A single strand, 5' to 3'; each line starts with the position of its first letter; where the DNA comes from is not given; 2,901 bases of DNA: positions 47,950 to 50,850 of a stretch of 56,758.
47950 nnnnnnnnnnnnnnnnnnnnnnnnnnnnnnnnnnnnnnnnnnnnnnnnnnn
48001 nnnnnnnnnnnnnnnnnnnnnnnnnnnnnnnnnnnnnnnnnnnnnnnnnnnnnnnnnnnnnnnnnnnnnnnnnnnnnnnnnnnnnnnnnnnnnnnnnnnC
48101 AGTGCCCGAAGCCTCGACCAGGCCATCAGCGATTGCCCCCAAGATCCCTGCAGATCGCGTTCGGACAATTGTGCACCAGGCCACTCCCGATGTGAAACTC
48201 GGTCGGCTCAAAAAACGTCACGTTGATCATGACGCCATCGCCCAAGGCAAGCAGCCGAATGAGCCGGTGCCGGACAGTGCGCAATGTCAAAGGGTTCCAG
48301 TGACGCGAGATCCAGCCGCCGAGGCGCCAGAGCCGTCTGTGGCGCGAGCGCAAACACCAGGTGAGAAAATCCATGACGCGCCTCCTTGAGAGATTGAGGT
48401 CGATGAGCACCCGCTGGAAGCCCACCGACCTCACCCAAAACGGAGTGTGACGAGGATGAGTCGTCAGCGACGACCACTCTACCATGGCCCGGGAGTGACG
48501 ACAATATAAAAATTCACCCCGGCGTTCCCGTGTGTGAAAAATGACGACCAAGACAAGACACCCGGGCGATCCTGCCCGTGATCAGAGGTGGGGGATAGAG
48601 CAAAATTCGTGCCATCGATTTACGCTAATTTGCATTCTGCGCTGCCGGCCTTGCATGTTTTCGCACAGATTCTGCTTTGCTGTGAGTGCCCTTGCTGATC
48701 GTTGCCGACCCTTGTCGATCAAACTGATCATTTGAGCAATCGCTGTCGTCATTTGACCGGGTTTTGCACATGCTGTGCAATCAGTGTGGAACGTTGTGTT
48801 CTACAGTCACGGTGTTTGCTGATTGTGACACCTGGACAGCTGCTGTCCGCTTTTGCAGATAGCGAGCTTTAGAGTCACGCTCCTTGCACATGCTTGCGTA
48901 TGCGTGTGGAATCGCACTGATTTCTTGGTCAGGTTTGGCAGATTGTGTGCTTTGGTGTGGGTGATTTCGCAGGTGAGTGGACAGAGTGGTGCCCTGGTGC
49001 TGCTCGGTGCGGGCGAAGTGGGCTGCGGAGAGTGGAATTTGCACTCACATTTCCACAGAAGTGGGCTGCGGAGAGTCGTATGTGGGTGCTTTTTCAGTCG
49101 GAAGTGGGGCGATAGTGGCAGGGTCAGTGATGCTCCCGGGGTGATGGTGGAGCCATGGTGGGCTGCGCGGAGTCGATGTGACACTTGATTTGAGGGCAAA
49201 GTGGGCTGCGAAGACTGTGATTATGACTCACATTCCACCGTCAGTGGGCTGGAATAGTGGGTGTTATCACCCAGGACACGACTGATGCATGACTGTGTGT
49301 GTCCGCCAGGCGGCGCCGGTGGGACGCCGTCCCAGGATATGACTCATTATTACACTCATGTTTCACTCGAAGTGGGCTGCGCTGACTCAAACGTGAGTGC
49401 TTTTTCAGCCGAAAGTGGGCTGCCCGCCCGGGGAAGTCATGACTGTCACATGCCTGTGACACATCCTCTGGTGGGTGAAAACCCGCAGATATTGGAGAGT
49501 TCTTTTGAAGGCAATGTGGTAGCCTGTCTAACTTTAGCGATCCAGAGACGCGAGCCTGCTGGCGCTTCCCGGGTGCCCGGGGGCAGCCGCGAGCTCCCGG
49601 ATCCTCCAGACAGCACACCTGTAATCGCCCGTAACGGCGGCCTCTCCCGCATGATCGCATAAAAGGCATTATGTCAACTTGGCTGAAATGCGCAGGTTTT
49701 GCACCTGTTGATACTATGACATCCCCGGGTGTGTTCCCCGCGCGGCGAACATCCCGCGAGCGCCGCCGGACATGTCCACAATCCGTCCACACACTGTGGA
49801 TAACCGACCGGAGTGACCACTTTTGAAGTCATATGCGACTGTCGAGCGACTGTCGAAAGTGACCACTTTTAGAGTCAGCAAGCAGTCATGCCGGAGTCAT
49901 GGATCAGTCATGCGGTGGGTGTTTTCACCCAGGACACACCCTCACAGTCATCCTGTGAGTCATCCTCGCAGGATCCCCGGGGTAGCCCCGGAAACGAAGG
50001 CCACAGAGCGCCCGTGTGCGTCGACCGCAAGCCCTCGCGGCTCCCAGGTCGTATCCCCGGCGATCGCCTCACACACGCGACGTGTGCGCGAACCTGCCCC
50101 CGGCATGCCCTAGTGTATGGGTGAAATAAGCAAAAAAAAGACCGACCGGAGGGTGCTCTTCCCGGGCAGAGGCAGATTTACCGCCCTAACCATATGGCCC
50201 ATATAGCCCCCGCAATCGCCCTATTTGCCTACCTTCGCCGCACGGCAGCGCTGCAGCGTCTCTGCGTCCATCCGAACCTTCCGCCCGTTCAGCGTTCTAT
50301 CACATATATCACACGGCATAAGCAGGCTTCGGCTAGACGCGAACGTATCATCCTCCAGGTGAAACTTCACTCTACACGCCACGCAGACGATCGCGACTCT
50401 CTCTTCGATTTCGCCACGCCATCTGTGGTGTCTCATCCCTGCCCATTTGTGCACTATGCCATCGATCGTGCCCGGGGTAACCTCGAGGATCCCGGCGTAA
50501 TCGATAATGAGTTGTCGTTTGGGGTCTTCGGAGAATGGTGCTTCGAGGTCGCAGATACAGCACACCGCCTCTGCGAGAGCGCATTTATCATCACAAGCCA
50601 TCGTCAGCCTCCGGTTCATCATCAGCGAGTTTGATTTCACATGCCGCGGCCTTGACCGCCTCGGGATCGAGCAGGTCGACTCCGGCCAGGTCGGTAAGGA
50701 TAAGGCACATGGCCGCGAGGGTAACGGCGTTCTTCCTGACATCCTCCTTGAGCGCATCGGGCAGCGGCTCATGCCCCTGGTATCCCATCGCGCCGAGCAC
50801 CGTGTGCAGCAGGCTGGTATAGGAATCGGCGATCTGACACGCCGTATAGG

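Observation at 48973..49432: Nine to ten same-orientation ~18-bp repeats spaced almost exactly 43 bp apart (four helical turns)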

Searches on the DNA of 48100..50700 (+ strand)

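Call 7: search_dna_similar(query=window:48400-50300:+, collection=phages, mode=distant, max_rows=30)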
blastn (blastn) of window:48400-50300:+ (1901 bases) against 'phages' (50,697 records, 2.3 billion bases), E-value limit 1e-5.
No match.
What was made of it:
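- Tried and rejected: DNA similarity to cultured phages: none for the gap (call 7).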

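Call 86: search_rna_families(source=window, start=48100, end=50700, threshold=evalue, max_evalue=1)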
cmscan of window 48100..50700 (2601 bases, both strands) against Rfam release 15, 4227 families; matches with E-value up to 1: 1.
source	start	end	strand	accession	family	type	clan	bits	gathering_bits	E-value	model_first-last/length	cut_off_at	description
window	50568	50626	-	RF01136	sR28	Gene; snRNA; snoRNA; CD-box;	-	16.9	39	0.22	1-55/55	no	Small nucleolar RNA sR28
